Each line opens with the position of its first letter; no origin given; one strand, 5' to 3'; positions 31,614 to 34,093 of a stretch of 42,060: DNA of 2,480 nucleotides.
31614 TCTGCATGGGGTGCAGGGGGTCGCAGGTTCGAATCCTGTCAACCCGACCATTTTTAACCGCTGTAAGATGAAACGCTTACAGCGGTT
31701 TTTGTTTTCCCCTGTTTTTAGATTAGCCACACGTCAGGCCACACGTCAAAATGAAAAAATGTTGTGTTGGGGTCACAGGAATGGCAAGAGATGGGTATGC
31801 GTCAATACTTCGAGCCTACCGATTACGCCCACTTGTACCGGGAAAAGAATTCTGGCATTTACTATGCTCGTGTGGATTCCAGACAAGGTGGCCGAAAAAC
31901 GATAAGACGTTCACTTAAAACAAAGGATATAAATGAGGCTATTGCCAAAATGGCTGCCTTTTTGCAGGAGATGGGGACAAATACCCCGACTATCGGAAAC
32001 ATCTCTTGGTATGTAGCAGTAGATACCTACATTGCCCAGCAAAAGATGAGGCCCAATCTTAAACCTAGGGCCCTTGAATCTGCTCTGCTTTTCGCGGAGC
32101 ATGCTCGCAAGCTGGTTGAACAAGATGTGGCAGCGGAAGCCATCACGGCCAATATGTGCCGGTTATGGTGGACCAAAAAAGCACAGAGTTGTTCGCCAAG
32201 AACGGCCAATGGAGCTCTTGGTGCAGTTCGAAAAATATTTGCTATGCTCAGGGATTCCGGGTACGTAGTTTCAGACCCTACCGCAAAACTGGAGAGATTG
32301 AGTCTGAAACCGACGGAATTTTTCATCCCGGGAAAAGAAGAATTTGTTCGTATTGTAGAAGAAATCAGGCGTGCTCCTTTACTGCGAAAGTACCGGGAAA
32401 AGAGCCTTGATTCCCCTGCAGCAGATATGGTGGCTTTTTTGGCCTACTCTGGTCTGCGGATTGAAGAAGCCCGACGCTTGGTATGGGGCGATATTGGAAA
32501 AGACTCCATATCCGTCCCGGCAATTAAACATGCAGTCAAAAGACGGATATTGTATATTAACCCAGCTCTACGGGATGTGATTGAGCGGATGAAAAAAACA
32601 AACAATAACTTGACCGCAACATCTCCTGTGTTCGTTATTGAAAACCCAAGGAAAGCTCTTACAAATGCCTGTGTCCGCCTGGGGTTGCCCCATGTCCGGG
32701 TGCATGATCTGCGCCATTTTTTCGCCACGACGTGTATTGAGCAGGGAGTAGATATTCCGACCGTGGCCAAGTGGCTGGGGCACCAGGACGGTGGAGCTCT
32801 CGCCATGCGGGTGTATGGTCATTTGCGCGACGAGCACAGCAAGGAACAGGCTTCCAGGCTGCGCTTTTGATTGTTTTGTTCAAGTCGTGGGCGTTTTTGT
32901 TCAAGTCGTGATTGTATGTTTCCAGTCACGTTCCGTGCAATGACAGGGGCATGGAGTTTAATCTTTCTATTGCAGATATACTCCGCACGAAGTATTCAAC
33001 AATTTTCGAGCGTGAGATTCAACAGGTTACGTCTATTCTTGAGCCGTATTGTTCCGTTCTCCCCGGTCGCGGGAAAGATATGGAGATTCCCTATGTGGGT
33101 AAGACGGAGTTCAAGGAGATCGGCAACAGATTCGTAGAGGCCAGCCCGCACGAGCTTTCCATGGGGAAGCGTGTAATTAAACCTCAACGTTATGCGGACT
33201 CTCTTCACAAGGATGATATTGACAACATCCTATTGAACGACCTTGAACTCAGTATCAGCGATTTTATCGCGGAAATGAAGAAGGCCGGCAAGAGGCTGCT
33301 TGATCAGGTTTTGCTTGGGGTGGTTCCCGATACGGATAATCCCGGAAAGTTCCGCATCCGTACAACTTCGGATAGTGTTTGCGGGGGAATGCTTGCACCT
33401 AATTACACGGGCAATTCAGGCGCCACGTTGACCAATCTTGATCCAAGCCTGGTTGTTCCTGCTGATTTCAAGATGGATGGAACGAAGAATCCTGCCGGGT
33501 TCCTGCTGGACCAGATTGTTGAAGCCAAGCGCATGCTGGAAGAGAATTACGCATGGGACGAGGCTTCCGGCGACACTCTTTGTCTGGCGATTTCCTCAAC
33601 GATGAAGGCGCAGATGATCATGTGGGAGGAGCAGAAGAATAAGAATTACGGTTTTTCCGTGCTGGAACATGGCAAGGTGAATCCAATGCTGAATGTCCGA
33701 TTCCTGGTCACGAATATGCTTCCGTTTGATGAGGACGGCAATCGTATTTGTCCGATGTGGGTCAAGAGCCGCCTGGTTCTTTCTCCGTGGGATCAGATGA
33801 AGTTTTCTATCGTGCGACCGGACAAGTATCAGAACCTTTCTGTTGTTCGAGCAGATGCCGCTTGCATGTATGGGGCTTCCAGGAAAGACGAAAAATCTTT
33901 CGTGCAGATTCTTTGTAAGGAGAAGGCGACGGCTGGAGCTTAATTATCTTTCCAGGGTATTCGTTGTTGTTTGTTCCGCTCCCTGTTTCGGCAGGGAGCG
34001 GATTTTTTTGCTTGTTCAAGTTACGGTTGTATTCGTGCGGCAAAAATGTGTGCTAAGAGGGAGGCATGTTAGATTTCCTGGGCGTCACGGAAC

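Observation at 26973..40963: Conserved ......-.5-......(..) motif, four copies, upstream of structural genes and following terminators. Putative late promoter.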

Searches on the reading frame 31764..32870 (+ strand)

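Call 9: search_protein_families(library=phrogs, proteins=[window:31764-32870:+])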
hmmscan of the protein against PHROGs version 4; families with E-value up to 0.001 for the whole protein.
window:31764-32870:+ (368 aa): 4 families
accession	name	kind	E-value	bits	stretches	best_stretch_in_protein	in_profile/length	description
phrog_1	-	integration and excision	3.3e-47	163.1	1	15-365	111-446/611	integrase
phrog_216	-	integration and excision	1.6e-23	84.3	1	220-367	77-237/301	integrase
phrog_7685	-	integration and excision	1.3e-10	42.2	1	294-365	166-234/240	integrase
phrog_35951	-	unknown function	3.2e-05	25.3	1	296-366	6-74/97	-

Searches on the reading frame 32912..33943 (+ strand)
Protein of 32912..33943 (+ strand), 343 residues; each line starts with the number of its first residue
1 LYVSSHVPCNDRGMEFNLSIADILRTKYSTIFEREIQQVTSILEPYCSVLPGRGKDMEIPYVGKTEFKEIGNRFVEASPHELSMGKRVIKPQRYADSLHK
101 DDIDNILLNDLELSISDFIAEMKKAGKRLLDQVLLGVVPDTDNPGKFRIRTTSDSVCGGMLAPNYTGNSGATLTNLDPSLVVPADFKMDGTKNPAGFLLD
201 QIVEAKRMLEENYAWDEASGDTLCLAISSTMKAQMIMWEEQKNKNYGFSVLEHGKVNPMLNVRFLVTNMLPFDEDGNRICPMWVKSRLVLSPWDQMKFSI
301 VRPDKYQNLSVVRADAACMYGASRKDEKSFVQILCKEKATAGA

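Call 9: search_protein_families(library=phrogs, proteins=[window:32912-33943:+])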
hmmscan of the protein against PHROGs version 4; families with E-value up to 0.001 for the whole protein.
window:32912-33943:+ (343 aa): 1 family
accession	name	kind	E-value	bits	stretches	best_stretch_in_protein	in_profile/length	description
phrog_3437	-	head and packaging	6.4e-17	62.7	1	20-337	7-293/294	major head protein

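Call 27: find_related_loci(query=window:32951-33943:+, collection=viral_contigs, flank=3000)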
Query window:32951-33943:+ (330 aa) in viral_contigs; peptide patterns used: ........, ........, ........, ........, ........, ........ (x = any residue, [..] = any of these).
24 stretches matched a pattern; 19 encode a relative of the query (tblastn E <= 1e-3); 17 distinct loci.
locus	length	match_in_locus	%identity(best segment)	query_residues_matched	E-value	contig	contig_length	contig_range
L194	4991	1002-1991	100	1-330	0e+0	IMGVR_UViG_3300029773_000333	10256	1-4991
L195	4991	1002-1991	100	1-330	0e+0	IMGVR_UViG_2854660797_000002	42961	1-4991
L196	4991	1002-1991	100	1-330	0e+0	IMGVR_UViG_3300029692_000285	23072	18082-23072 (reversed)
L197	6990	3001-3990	100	1-330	0e+0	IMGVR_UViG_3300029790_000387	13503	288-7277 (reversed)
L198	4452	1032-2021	100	1-330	0e+0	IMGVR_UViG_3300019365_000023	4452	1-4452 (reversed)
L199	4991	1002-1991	99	1-330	0e+0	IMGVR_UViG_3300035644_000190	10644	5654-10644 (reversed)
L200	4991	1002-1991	99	1-330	0e+0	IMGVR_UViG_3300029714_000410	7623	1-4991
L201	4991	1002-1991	99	1-330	0e+0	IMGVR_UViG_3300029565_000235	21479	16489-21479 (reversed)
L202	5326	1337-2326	99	1-330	0e+0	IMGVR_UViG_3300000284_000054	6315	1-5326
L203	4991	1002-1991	99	1-330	0e+0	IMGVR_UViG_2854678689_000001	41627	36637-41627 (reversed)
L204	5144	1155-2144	98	1-330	0e+0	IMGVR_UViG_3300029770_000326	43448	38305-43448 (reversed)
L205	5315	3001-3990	98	1-330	0e+0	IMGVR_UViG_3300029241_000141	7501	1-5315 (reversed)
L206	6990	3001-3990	98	1-330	0e+0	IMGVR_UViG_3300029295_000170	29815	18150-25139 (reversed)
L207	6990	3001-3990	98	1-330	0e+0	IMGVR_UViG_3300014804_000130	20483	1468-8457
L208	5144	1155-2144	98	1-330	0e+0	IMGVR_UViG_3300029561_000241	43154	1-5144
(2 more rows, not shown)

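Call 36: find_homologous_proteins(query=window:32951-33943:+, max_evalue=0.00001)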
Query window:32951-33943:+ (330 aa): 17 proteins with E <= 0.00001 among 1573 candidates.
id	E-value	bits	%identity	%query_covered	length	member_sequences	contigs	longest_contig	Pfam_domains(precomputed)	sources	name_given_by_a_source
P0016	9.1e-220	746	100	100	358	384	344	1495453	PF19821.6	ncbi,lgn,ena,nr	ncbi:hypothetical protein CXT96_03485 [Akkermansia muciniphila]|nr:hypothetical protein CXT92_03440 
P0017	1.9e-215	732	97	100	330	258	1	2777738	PF19821.6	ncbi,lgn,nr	ncbi:MAG TPA: phage capsid protein [Akkermansia muciniphila]|nr:phage capsid protein [Akkermansia mu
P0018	6.7e-192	655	86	99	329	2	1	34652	PF19821.6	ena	-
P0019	6.8e-191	651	85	100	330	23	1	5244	PF19821.6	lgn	-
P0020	1.5e-162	558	95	77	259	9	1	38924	PF19821.6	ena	-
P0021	5.3e-144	497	97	69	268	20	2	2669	PF19821.6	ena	-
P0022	5.0e-124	432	61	97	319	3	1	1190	PF19821.6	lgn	-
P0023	7.6e-105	369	80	61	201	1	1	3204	PF19821.6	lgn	-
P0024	4.3e-104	366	53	100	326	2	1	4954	PF19821.6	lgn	-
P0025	1.7e-103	364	52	98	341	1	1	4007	PF25209.3,PF19821.6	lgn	-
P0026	4.9e-97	343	49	98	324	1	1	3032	PF25209.3,PF19821.6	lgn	-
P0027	8.7e-97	342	50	99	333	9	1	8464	PF19821.6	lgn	-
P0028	5.0e-94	333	48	100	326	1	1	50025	PF19821.6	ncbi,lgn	-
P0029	8.6e-94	332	49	99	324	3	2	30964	PF19821.6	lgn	-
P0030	3.7e-87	310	46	98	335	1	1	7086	PF19821.6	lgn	-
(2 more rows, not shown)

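Call 37: find_encoding_contigs(protein=P0018, flank=10000, max_places=2)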
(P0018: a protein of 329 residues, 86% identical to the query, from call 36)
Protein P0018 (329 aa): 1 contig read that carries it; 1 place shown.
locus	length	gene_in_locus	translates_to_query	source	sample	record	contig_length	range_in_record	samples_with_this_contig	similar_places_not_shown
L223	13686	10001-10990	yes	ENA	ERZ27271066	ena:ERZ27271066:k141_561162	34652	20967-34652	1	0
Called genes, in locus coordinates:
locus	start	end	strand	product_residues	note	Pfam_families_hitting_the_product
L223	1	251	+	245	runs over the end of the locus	PF13391:HNH_2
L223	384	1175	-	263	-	-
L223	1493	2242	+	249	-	-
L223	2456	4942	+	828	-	PF13491:FtsK_4TM, PF17854:FtsK_alpha, PF01580:FtsK_SpoIIIE, PF09397:FtsK_gamma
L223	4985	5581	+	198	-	-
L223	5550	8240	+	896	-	PF05140:ResB, PF01578:Cytochrom_C_asm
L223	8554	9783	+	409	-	PF00589:Phage_integrase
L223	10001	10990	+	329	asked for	PF19821:Phage_capsid_2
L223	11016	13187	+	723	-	-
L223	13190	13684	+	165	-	?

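Call 38: find_encoding_contigs(protein=P0028, flank=10000, max_places=2)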
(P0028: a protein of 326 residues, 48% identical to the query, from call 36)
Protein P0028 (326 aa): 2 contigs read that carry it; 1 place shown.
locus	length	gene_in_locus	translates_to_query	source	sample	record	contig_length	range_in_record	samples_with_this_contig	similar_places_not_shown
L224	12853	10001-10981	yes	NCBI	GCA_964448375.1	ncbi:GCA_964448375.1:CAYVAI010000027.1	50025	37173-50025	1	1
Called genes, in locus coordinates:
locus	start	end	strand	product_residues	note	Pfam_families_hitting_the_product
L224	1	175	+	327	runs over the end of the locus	-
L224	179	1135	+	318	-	-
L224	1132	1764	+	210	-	PF09588:YqaJ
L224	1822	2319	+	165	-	-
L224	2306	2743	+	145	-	-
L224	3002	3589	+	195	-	-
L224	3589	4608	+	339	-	-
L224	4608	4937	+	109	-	-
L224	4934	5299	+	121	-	-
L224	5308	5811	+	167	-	PF03592:Terminase_2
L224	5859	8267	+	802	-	-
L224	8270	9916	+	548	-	-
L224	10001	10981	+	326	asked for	PF19821:Phage_capsid_2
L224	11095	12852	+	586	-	?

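Call 39: find_encoding_contigs(protein=P0029, flank=10000, max_places=2)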
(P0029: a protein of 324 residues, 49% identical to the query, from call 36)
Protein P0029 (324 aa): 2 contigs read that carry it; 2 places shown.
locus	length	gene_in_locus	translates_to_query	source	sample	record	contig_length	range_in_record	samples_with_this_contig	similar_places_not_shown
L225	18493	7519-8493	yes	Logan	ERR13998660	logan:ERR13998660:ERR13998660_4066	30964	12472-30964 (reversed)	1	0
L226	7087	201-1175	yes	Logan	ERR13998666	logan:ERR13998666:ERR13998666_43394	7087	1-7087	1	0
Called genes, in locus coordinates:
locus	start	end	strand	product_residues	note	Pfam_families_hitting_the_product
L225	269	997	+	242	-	PF01479:S4, PF01728:FtsJ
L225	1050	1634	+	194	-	PF00551:Formyl_trans_N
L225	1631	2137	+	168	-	PF00156:Pribosyltran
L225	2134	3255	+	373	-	PF00245:Alk_phosphatase, PF01676:Metalloenzyme (weak)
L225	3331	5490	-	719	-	-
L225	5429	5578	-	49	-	-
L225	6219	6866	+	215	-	-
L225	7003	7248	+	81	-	-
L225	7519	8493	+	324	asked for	PF19821:Phage_capsid_2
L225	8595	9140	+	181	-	-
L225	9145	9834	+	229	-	-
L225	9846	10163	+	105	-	-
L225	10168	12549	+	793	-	PF01832:Glucosaminidase (weak)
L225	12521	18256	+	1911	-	PF18819:MuF_C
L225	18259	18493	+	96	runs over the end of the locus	PF02604:PhdYeFM_antitox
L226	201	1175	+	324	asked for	PF19821:Phage_capsid_2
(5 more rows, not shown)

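Call 43: find_related_loci(query=A1, collection=viral_contigs, flank=10000)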
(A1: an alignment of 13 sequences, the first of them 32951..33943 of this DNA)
Query A1 (330 aa) in viral_contigs; peptide patterns used: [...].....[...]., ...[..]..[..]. (x = any residue, [..] = any of these).
54 stretches matched a pattern; 19 encode a relative of the query (tblastn E <= 1e-3); 18 distinct loci.
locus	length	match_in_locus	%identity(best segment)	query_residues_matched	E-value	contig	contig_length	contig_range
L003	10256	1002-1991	100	1-330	0e+0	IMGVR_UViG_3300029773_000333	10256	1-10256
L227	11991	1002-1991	100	1-330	0e+0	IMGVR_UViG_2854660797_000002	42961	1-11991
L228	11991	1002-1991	100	1-330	0e+0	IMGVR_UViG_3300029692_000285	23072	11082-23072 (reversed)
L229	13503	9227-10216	100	1-330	0e+0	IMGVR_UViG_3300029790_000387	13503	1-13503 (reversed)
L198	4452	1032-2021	100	1-330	0e+0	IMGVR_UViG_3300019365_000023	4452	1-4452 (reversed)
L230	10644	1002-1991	99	1-330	0e+0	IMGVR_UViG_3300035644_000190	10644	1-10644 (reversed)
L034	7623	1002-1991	99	1-330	0e+0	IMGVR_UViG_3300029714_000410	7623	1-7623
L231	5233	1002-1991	99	1-330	0e+0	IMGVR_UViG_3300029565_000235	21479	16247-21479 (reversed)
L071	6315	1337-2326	99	1-330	0e+0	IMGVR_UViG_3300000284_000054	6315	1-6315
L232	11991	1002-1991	99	1-330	0e+0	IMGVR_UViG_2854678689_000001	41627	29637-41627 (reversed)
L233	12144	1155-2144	98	1-330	0e+0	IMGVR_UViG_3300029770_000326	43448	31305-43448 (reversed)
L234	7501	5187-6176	98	1-330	0e+0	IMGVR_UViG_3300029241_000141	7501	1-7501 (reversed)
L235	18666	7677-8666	98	1-330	0e+0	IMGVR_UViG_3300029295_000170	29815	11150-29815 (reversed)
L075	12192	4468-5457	98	1-330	0e+0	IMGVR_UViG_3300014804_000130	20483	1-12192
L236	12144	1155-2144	98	1-330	0e+0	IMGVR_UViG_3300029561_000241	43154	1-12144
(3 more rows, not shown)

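Call 44: find_related_loci(query=A1, collection=metagenome_contigs, flank=10000)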
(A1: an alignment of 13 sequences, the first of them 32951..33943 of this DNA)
Query A1 (330 aa) in metagenome_contigs; peptide patterns used: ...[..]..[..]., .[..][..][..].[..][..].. (x = any residue, [..] = any of these).
154 stretches matched a pattern; 49 encode a relative of the query (tblastn E <= 1e-3); 49 distinct loci.
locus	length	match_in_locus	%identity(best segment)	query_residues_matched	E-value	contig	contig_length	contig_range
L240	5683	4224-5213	100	1-330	0e+0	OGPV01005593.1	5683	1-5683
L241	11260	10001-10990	100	1-330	0e+0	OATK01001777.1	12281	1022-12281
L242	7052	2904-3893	100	1-330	0e+0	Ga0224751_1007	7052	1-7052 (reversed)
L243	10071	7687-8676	100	1-330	0e+0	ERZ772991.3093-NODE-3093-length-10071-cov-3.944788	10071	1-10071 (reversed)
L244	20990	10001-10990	100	1-330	0e+0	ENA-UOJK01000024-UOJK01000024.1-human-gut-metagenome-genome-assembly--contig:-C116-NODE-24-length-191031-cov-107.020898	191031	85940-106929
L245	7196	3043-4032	100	1-330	0e+0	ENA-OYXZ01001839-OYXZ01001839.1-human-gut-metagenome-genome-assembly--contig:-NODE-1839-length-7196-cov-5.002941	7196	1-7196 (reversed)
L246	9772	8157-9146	100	1-330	0e+0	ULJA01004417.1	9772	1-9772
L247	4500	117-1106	100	1-330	0e+0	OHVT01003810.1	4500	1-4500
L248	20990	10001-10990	100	1-330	0e+0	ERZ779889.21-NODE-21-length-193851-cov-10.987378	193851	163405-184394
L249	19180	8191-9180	100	1-330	0e+0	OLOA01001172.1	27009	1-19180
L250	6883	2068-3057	100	1-330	0e+0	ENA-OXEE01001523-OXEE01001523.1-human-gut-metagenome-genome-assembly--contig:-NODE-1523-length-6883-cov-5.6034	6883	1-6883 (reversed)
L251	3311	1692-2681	100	1-330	0e+0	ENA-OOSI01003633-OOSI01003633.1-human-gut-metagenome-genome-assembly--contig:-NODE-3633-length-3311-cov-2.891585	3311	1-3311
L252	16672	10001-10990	100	1-330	0e+0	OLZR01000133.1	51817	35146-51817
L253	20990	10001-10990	99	1-330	0e+0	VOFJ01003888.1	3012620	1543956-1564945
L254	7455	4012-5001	100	1-330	0e+0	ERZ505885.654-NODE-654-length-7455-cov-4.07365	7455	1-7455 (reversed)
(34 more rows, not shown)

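Call 73: list_cluster_members(proteins=[P0028, P0034, P0018, P0029, P0001])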
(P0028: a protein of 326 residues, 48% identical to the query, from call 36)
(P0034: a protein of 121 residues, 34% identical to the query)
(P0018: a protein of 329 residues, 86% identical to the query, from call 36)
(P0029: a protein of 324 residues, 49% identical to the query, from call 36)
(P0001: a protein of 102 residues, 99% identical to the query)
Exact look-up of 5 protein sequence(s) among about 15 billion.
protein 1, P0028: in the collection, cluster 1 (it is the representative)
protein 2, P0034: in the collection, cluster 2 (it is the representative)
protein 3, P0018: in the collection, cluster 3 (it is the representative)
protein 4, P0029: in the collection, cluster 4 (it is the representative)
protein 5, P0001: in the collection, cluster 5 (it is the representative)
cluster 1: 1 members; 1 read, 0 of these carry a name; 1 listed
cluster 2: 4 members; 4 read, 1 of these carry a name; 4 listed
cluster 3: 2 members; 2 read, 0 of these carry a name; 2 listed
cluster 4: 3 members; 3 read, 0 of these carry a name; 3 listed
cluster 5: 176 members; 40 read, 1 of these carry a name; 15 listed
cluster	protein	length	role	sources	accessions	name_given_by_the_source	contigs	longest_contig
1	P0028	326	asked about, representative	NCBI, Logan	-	-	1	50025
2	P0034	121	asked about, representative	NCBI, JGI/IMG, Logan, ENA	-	DNA-binding MarR family transcriptional regulator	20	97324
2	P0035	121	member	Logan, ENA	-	-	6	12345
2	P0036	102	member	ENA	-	-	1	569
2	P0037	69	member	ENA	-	-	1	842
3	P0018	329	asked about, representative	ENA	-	-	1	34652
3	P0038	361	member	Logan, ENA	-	-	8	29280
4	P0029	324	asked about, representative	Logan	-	-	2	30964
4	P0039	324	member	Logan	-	-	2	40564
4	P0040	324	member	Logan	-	-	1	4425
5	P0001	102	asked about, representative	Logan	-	-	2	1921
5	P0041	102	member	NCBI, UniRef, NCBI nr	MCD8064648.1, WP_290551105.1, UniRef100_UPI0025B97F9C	MarR family winged helix-turn-helix transcriptional regulator [Akkermansia sp.] | MarR family winged helix-turn-helix transcriptional regulator n=1 Tax=Akkermansia sp. ...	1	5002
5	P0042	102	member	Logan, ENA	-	-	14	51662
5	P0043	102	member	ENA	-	-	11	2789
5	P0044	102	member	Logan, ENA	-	-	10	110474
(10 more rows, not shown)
